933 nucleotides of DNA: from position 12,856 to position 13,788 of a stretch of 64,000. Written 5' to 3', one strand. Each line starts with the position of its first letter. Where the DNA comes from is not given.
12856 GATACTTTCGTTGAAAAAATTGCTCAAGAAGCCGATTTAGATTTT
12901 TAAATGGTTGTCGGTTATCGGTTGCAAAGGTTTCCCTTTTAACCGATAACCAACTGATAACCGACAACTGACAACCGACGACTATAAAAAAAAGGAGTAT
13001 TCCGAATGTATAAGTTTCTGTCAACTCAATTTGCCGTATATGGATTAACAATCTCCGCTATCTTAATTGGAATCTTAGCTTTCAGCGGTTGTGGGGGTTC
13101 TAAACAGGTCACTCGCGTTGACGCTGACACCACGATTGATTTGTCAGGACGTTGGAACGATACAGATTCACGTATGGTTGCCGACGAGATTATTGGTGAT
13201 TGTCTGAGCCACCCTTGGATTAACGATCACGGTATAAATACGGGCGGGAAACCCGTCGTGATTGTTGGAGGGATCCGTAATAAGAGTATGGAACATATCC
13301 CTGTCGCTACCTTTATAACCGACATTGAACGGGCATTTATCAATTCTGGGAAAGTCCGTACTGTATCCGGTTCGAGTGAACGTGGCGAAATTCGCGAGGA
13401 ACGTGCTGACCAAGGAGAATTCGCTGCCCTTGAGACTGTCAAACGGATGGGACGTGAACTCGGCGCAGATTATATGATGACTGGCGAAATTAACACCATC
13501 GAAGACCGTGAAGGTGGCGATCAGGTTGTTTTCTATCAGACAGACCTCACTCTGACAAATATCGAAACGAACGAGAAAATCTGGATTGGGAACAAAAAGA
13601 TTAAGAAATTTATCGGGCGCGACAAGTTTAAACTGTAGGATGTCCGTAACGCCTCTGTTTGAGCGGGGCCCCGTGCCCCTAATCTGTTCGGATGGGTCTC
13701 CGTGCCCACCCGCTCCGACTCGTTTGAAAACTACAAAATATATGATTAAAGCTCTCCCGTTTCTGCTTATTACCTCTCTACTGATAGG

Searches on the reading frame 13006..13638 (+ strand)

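Call 52: search_protein_families(library=pfam, proteins=[window:13006-13638:+], max_evalue=0.00001)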
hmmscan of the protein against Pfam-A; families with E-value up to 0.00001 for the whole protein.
window:13006-13638:+ (210 aa): 1 family
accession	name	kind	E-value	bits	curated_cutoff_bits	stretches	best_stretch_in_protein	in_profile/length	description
PF13036.11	LpoB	-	5.5e-39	133.8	22.3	1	54-199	1-147/147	Peptidoglycan-synthase activator LpoB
